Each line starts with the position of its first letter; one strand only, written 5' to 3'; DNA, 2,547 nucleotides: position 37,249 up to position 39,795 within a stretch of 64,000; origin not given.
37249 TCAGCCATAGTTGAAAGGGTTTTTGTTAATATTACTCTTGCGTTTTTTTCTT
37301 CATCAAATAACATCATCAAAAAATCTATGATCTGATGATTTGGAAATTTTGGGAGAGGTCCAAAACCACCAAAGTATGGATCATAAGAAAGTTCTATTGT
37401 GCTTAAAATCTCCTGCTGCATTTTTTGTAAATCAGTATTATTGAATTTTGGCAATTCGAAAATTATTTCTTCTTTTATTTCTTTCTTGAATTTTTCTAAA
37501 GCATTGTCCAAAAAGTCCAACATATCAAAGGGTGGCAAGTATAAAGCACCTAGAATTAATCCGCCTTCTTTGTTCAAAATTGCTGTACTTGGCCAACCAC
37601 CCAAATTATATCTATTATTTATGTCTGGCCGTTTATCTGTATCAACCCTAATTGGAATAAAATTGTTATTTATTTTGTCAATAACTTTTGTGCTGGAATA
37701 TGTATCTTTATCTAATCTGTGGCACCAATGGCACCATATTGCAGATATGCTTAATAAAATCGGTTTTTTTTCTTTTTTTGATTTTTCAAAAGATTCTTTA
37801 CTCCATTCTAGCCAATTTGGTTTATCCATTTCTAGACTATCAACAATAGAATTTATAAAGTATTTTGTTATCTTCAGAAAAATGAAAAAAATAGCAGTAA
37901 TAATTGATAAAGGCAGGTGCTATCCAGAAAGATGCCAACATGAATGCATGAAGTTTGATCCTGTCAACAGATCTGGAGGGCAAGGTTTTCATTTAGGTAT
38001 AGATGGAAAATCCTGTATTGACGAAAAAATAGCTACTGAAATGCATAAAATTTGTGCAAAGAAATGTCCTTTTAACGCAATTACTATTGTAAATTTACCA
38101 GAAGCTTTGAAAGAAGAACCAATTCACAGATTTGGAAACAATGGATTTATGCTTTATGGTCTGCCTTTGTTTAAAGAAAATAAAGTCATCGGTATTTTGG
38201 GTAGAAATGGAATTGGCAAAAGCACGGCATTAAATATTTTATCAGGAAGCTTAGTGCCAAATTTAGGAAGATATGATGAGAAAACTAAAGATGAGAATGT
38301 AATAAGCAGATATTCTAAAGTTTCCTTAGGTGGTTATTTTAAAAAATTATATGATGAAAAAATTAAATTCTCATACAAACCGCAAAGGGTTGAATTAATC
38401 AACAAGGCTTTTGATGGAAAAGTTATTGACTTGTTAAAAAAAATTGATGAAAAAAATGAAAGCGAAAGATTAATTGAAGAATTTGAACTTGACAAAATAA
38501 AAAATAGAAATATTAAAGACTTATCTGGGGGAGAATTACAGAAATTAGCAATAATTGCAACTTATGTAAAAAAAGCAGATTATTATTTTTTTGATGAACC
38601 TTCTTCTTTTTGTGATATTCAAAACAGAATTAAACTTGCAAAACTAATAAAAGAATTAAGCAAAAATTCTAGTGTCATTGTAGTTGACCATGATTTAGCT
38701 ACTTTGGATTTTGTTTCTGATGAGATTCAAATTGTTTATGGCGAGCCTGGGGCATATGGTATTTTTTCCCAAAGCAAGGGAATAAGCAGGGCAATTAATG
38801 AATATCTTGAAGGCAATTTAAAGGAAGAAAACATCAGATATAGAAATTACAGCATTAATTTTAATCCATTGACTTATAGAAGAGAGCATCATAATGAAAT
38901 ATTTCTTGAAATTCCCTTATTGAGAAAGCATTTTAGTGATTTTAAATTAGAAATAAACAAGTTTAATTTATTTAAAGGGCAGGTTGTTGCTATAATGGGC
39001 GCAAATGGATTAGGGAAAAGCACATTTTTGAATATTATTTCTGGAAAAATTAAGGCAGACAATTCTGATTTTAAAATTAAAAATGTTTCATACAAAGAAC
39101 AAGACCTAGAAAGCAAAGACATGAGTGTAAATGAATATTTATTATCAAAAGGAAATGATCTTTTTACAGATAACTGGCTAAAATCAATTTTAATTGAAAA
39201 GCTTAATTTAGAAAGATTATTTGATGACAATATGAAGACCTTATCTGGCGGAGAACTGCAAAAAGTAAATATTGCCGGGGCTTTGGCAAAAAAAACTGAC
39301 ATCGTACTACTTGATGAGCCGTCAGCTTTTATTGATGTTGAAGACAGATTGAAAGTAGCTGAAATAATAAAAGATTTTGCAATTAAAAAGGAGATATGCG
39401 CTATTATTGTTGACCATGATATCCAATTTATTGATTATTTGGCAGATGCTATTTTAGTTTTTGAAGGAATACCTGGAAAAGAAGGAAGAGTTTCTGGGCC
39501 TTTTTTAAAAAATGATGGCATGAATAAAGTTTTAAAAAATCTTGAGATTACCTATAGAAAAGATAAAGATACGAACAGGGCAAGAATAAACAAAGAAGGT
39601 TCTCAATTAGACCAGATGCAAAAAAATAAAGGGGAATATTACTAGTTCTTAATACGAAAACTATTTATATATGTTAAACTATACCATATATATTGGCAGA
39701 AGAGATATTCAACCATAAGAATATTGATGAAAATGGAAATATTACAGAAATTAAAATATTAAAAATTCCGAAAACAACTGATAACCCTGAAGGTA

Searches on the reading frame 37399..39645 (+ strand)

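Call 33: search_protein_families(library=pfam, proteins=[window:37399-39645:+], max_evalue=0.00001)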
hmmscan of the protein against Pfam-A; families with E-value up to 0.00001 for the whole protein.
window:37399-39645:+ (748 aa): 6 families
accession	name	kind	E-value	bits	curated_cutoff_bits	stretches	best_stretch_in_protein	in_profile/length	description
PF00005.33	ABC_tran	-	6.5e-40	137.3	25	2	521-642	5-136/137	ABC transporter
PF02463.25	SMC_N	-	5.7e-13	49.2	40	1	261-444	24-210/220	RecF/RecN/SMC N terminal domain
PF13304.12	AAA_21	-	9e-10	39.5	27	0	323-437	182-304/304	AAA domain, putative AbiEii toxin, Type IV TA system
PF01926.29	MMR_HSR1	-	4e-08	33.8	21.9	0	264-302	2-39/113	50S ribosome-binding GTPase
PF04068.21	Fer4_RLI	-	8.3e-08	32.3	23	1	168-194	5-34/35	Possible Fer4-like domain in RNase L inhibitor, RLI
PF03193.22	RsgA_GTPase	-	6.8e-07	29.7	30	0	524-555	103-134/174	RsgA GTPase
